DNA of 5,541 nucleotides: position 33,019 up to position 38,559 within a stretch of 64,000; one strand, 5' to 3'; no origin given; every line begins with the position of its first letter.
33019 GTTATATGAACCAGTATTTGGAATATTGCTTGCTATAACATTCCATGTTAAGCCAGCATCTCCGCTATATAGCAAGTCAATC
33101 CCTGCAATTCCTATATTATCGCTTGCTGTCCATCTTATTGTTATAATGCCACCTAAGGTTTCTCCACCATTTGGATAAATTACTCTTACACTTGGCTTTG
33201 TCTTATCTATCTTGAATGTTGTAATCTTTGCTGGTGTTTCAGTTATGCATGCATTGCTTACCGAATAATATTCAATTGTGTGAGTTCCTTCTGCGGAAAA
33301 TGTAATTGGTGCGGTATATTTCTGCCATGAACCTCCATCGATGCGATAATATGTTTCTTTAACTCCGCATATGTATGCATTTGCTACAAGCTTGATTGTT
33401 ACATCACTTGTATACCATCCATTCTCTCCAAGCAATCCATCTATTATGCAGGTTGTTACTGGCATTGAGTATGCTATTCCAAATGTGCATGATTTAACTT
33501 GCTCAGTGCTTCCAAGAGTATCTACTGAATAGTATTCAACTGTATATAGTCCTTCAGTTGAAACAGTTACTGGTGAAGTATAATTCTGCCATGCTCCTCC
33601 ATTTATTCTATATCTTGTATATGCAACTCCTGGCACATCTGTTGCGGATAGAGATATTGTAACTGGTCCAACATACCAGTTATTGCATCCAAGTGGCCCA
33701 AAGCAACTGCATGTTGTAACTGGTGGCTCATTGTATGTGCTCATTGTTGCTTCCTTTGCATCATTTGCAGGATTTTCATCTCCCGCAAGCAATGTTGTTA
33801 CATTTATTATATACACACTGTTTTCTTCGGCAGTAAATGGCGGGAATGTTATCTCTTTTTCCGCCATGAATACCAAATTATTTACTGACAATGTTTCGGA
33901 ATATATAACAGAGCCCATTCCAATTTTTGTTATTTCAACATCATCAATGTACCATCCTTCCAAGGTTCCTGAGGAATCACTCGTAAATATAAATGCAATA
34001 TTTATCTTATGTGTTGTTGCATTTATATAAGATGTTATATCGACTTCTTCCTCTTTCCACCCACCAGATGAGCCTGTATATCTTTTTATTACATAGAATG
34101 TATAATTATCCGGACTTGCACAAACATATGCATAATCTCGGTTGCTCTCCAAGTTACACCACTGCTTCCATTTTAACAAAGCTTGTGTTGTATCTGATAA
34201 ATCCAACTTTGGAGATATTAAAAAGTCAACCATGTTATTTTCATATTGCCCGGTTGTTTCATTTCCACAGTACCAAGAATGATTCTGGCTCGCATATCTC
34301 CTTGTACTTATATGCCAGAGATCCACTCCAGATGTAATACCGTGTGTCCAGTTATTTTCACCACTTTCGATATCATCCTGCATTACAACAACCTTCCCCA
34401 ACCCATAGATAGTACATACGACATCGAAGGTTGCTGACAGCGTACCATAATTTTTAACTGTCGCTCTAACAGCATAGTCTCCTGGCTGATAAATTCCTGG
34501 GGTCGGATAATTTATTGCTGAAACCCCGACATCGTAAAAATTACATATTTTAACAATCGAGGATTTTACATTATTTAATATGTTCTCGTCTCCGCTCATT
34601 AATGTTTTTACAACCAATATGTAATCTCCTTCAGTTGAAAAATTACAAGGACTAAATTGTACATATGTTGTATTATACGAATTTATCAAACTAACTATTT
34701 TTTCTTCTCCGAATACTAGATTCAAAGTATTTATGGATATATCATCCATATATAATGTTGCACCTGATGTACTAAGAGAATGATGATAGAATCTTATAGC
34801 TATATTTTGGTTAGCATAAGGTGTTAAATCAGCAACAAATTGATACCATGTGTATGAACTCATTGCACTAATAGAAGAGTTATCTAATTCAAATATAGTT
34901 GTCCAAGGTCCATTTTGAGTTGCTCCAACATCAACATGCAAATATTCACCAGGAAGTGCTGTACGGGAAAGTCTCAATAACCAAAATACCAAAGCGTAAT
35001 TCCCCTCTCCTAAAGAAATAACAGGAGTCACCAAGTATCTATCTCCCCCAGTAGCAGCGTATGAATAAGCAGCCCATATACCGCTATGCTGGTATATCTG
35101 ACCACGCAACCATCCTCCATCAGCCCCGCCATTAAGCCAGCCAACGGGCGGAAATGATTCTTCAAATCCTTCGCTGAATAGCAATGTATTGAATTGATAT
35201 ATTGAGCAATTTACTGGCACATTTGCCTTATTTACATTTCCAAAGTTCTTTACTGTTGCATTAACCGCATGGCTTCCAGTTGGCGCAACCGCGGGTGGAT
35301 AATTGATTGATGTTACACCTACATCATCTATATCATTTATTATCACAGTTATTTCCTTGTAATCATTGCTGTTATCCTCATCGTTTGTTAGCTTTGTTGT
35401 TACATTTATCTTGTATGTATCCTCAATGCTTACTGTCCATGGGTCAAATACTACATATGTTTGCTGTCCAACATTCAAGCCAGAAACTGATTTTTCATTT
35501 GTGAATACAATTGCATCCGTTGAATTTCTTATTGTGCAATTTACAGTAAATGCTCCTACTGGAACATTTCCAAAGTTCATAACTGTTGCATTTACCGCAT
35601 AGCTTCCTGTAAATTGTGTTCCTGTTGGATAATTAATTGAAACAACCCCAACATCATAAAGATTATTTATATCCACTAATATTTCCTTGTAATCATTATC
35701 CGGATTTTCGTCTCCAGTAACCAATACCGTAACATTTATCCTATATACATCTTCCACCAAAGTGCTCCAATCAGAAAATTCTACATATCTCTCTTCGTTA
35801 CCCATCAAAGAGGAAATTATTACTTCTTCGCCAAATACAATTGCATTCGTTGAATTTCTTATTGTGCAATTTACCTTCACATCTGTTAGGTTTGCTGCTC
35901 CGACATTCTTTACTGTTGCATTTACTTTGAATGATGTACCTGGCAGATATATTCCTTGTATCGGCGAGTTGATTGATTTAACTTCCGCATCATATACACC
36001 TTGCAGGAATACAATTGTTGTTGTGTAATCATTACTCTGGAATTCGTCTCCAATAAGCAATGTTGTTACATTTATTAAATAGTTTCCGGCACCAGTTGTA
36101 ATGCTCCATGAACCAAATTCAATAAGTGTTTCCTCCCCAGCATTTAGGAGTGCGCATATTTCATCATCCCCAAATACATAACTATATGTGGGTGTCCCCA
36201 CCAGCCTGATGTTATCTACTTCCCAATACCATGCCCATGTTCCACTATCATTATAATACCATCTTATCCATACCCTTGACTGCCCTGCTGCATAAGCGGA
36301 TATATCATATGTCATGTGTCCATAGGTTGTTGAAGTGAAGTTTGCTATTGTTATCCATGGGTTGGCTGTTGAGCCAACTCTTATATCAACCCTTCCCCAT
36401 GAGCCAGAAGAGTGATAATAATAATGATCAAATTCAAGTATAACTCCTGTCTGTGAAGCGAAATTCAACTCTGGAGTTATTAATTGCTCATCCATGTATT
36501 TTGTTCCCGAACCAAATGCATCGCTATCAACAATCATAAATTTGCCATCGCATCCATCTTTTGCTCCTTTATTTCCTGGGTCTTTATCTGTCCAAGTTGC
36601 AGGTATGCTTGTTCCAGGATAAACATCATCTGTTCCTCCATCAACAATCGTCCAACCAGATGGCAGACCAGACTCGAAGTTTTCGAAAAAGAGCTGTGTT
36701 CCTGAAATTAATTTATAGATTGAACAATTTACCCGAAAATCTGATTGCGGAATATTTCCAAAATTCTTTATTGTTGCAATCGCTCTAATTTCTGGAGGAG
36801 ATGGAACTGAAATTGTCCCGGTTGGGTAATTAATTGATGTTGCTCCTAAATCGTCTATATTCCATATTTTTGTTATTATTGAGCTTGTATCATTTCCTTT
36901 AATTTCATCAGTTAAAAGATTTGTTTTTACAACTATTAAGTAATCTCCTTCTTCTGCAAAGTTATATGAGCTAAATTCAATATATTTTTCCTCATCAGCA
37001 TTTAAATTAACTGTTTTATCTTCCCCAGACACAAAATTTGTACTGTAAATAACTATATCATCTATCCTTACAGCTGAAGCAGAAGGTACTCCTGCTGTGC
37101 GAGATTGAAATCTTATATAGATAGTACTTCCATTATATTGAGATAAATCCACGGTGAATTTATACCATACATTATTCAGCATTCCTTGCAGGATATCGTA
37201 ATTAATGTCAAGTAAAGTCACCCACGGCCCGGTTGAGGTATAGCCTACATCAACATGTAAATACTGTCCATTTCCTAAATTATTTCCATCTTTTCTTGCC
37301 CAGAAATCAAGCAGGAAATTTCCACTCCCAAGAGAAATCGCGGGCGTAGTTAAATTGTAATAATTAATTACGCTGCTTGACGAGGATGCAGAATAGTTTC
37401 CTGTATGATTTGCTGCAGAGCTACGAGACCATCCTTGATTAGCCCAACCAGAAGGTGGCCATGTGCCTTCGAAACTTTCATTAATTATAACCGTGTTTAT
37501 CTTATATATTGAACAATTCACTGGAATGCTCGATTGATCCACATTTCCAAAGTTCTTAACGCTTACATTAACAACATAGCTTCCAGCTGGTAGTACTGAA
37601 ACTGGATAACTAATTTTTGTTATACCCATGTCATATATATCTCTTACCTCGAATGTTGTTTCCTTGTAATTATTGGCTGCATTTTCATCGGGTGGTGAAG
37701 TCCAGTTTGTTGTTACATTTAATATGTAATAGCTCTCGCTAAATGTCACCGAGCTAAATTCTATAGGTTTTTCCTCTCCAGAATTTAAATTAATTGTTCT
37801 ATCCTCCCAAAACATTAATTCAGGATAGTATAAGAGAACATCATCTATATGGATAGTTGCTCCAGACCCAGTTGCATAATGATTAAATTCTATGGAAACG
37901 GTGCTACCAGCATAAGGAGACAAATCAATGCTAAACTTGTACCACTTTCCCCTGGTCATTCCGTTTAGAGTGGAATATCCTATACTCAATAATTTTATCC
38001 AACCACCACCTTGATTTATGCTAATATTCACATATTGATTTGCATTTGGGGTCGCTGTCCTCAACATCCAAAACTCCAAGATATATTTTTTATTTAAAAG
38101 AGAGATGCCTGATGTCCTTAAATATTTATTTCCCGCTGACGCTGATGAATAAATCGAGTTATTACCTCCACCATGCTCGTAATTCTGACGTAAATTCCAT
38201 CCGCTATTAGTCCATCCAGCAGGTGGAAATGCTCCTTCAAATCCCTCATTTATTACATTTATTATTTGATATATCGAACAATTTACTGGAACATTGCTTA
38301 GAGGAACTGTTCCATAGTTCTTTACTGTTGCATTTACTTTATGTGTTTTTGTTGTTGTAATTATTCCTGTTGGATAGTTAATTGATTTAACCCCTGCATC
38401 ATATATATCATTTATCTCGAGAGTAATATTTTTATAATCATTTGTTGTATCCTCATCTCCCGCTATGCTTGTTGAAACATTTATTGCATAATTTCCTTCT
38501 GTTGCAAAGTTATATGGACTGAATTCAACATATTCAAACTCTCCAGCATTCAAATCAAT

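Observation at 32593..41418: Giant (2941 aa) secreted C25-peptidase / CARDB / MAM-like / Ig multidomain protein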

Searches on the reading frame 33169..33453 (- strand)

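Call 68: search_protein_families(library=ncbifam, proteins=[window:33169-33453:-], max_evalue=0.01)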
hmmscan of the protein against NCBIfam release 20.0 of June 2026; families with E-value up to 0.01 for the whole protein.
window:33169-33453:- (95 aa): 2 families
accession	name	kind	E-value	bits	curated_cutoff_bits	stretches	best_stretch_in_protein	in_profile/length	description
NF047446.1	barrel_OmpL47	domain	3.3e-14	53.1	40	1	14-69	1-56/68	OmpL47-type beta-barrel domain-containing protein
NF047441.1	Lepto_OmpL47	equivalog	2.4e-08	34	250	1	30-91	87-147/336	multi-beta-barrel domain surface protein OmpL47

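Call 69: search_protein_families(library=pfam, proteins=[window:33169-33453:-], max_evalue=0.01)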
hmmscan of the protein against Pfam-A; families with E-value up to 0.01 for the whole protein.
window:33169-33453:- (95 aa): 0 families

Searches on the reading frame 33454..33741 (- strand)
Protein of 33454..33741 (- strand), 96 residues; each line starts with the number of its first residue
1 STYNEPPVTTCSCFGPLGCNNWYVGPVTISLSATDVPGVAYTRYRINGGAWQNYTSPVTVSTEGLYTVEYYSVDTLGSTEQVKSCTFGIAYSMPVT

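Call 68: search_protein_families(library=ncbifam, proteins=[window:33454-33741:-], max_evalue=0.01)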
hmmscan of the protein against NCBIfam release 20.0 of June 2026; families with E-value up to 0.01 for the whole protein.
window:33454-33741:- (96 aa): 2 families
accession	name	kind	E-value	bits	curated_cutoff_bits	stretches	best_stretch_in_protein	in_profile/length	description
NF047446.1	barrel_OmpL47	domain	8.5e-19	67.8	40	1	23-89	1-68/68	OmpL47-type beta-barrel domain-containing protein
NF047441.1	Lepto_OmpL47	equivalog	2.5e-08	34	250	1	32-86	80-135/336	multi-beta-barrel domain surface protein OmpL47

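Call 69: search_protein_families(library=pfam, proteins=[window:33454-33741:-], max_evalue=0.01)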
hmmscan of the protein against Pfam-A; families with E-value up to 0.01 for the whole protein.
window:33454-33741:- (96 aa): 0 families

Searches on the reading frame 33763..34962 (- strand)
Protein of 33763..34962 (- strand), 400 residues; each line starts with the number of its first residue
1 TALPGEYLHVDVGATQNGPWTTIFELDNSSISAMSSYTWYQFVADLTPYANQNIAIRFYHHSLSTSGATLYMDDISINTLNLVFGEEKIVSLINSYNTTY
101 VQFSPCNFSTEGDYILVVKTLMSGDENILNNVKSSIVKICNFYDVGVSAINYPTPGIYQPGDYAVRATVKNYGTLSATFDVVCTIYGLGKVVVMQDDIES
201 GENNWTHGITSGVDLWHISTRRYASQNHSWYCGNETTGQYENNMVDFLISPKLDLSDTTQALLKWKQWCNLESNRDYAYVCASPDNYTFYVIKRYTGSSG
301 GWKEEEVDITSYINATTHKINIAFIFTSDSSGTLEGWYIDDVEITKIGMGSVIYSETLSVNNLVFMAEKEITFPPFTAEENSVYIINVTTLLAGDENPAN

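Call 50: search_protein_families(library=pfam, proteins=[window:33763-34962:-], max_evalue=0.01)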
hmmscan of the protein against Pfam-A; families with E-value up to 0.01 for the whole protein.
window:33763-34962:- (400 aa): 2 families
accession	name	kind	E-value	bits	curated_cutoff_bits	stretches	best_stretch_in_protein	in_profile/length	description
PF20773.4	InhA-like_MAM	-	2.5e-11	43.9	26.9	1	242-348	47-166/191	Immune inhibitor A-like, MAM domain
PF00629.30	MAM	-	0.0026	18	26.4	0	204-345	20-153/158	MAM domain, meprin/A5/mu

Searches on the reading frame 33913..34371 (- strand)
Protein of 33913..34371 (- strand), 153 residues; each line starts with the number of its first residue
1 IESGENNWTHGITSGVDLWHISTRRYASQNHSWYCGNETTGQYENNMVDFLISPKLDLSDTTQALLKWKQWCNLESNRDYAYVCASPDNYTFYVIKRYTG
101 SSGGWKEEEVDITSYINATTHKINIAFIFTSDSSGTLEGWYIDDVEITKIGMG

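Call 68: search_protein_families(library=ncbifam, proteins=[window:33913-34371:-], max_evalue=0.01)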
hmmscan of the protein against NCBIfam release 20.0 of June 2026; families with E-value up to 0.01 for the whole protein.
window:33913-34371:- (153 aa): 3 families
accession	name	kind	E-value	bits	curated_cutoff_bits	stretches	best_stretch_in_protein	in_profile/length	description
NF038128.1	choice_anch_J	domain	6.3e-08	33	30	1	5-147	26-162/162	choice-of-anchor J domain-containing protein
NF038112.1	myxo_dep_M36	subfamily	0.0022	15.2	1500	0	104-150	1125-1169/1604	myxosortase-dependent M36 family metallopeptidase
NF038111.1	rhom_dep_M36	equivalog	0.0034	14.8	1700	1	96-150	1113-1166/1315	rhombosortase-dependent M36 family metallopeptidase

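Call 69: search_protein_families(library=pfam, proteins=[window:33913-34371:-], max_evalue=0.01)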
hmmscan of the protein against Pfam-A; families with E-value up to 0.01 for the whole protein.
window:33913-34371:- (153 aa): 3 families
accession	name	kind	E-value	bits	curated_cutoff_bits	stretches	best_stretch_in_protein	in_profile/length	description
PF20773.4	InhA-like_MAM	-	1.8e-10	41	26.9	2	45-87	47-88/191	Immune inhibitor A-like, MAM domain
PF09718.15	Tape_meas_lam_C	-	0.0052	17.3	23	1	7-66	2-59/76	Lambda phage tail tape-measure protein (Tape_meas_lam_C)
PF00629.30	MAM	-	0.006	16.9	26.4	1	7-148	20-153/158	MAM domain, meprin/A5/mu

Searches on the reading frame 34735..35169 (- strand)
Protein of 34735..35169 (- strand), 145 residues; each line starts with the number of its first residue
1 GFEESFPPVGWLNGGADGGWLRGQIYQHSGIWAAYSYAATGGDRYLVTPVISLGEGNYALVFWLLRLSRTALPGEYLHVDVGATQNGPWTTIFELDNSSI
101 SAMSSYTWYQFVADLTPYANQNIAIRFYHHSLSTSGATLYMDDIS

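Call 68: search_protein_families(library=ncbifam, proteins=[window:34735-35169:-], max_evalue=0.01)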
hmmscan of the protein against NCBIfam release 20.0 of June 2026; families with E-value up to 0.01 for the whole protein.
window:34735-35169:- (145 aa): 1 family
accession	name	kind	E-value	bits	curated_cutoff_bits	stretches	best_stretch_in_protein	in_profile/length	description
NF038128.1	choice_anch_J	domain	5.6e-13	49.4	30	1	1-145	5-161/162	choice-of-anchor J domain-containing protein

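Call 69: search_protein_families(library=pfam, proteins=[window:34735-35169:-], max_evalue=0.01)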
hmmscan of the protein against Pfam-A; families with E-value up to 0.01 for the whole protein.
window:34735-35169:- (145 aa): 0 families

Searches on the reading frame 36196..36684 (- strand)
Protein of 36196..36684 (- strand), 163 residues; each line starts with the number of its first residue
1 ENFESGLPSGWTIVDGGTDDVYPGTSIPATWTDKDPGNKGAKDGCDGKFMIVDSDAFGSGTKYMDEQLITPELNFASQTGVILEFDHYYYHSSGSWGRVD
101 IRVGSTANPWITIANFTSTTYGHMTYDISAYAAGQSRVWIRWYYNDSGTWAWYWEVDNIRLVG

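Call 68: search_protein_families(library=ncbifam, proteins=[window:36196-36684:-], max_evalue=0.01)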
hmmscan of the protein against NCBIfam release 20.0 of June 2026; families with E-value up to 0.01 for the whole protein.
window:36196-36684:- (163 aa): 1 family
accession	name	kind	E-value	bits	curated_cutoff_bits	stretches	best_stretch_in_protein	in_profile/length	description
NF038128.1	choice_anch_J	domain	9.6e-14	51.9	30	1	1-160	4-161/162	choice-of-anchor J domain-containing protein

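Call 69: search_protein_families(library=pfam, proteins=[window:36196-36684:-], max_evalue=0.01)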
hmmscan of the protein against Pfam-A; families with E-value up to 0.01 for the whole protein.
window:36196-36684:- (163 aa): 0 families

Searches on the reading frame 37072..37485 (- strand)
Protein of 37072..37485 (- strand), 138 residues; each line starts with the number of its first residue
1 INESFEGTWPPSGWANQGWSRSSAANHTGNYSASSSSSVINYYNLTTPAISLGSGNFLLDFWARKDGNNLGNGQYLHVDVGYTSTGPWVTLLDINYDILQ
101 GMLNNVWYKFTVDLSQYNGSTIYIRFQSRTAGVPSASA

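Call 68: search_protein_families(library=ncbifam, proteins=[window:37072-37485:-], max_evalue=0.01)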
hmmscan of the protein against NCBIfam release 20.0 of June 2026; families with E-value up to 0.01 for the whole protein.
window:37072-37485:- (138 aa): 1 family
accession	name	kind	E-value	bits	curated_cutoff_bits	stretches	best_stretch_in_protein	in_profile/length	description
NF038128.1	choice_anch_J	domain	2.3e-09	37.7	30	1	1-127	2-144/162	choice-of-anchor J domain-containing protein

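Call 69: search_protein_families(library=pfam, proteins=[window:37072-37485:-], max_evalue=0.01)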
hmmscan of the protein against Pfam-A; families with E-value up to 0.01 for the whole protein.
window:37072-37485:- (138 aa): 0 families

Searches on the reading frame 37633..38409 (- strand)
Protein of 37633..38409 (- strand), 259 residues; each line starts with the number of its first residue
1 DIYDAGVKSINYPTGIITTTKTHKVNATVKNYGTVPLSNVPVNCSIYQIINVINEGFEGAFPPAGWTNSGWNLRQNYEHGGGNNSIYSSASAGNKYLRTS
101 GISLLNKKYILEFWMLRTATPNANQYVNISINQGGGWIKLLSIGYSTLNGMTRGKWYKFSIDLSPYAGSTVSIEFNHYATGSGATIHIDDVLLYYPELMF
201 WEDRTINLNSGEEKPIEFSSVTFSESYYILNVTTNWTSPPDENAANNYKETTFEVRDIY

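Call 58: predict_structure(alignment_id=A2)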
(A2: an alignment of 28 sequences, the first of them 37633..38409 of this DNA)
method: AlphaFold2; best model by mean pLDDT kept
length: 259 residues; sequences in the alignment: 28
mean_pLDDT: 96.3   pTM: 0.86
mean pLDDT of the five models: 96.3, 96.2, 96.0, 95.6, 95.4
residues with pLDDT >= 90: 248; 70-90: 10; 50-70: 1; < 50: 0
segments of 3 or more residues with pLDDT < 50: none
pLDDT, mean of each block of 10 residues (from residue 1): 96 94 96 98 98 96 98 92 94 98 97 98 97 96 98 98 97 98 96 97 98 98 96 95 96 89
secondary structure, 60 per line:
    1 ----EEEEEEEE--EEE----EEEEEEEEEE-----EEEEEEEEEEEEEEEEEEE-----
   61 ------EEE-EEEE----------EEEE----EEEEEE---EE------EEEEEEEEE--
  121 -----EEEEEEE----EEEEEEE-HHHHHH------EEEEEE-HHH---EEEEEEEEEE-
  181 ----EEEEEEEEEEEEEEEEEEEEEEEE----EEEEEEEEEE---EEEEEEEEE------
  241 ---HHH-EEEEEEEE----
elements in order: E5-12 E15-17 E22-31 E37-55 E67-69 E71-74 E85-88 E93-98 E110-118 E126-132 E137-143 H145-150 E157-162 E170-179 E185-208 E213-222 E226-234 E248-255

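Call 60: fold_search(model_id=the predicted structure, library=pdb)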
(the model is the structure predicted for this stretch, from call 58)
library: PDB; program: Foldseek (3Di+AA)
matches with E <= 10: 1764; with E <= 0.001: 142
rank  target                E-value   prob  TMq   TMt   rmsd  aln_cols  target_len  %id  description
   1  4yu5_A                3.2e-07  1.00  0.42  0.17  22.6       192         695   14  Crystal structure of selenomethionine variant of Bacillus anthracis immune inhibitor A2 peptidase zymogen (released 2015-10-28)
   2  4yu6_A                3.4e-07  1.00  0.40  0.15  23.1       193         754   15  Crystal structure of Bacillus anthracis immune inhibitor A2 peptidase zymogen (released 2015-10-28)
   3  4yu5_B                6.3e-07  1.00  0.41  0.17  24.8       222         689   15  Crystal structure of selenomethionine variant of Bacillus anthracis immune inhibitor A2 peptidase zymogen (released 2015-10-28)
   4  4yu6_B                7.7e-07  1.00  0.40  0.16  22.8       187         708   16  Crystal structure of Bacillus anthracis immune inhibitor A2 peptidase zymogen (released 2015-10-28)
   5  3m1h_D                1.8e-06  1.00  0.43  0.62   4.8       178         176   20  Crystal Structure Analysis of the K3 Cleaved Adhesin Domain of Lys-gingipain (Kgp) from Porphyromonas gingivalis w83 (released 2011-03-23)
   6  3m1h_C                2.5e-06  1.00  0.41  0.60   5.6       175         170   22  Crystal Structure Analysis of the K3 Cleaved Adhesin Domain of Lys-gingipain (Kgp) from Porphyromonas gingivalis w83 (released 2011-03-23)
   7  3m1h_B                2.6e-06  1.00  0.42  0.60   5.0       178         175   21  Crystal Structure Analysis of the K3 Cleaved Adhesin Domain of Lys-gingipain (Kgp) from Porphyromonas gingivalis w83 (released 2011-03-23)
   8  3m1h_A                4.2e-06  1.00  0.43  0.62   4.7       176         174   21  Crystal Structure Analysis of the K3 Cleaved Adhesin Domain of Lys-gingipain (Kgp) from Porphyromonas gingivalis w83 (released 2011-03-23)
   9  4itc                  4.7e-06  1.00  0.42  0.63   4.7       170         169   22  Crystal Structure Analysis of the K1 Cleaved Adhesin domain of Lys-gingipain (Kgp) from Porphyromonas gingivalis W83 (released 2013-09-25)
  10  5l73_A                5.2e-06  1.00  0.42  0.59   4.0       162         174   15  MAM domain of human neuropilin-1 (released 2016-10-26)
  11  8h3u_A                5.7e-06  1.00  0.46  0.21  16.7       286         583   13  Inhibitor-bound EP, polyA model (released 2022-11-23)
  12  8zi4_A                6.0e-06  1.00  0.43  0.20  17.7       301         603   14  Cryo-EM structure of wtEP-trypsinogen (released 2025-05-21)
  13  1of3_A                6.7e-06  1.00  0.33  0.44   7.0       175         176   16  Structural and thermodynamic dissection of specific mannan recognition by a carbohydrate-binding module, TmCBM27 (released 2003-04-17)
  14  1of4_A                8.6e-06  1.00  0.32  0.45   7.0       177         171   18  Structural and thermodynamic dissection of specific mannan recognition by a carbohydrate-binding module, TmCBM27 (released 2003-04-17)
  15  1of3_B                1.1e-05  1.00  0.33  0.44   7.0       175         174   16  Structural and thermodynamic dissection of specific mannan recognition by a carbohydrate-binding module, TmCBM27 (released 2003-04-17)
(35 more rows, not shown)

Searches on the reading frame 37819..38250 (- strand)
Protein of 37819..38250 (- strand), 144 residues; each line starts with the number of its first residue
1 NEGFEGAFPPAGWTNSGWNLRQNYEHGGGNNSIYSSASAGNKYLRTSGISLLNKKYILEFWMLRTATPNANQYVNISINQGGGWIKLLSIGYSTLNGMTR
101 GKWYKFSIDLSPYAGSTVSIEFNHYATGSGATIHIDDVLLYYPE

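Call 68: search_protein_families(library=ncbifam, proteins=[window:37819-38250:-], max_evalue=0.01)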
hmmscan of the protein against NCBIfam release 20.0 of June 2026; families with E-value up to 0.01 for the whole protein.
window:37819-38250:- (144 aa): 1 family
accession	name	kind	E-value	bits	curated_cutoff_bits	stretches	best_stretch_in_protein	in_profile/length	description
NF038128.1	choice_anch_J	domain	3.1e-10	40.5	30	1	1-139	3-161/162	choice-of-anchor J domain-containing protein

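Call 69: search_protein_families(library=pfam, proteins=[window:37819-38250:-], max_evalue=0.01)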
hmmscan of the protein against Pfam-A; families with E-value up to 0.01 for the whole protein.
window:37819-38250:- (144 aa): 0 families
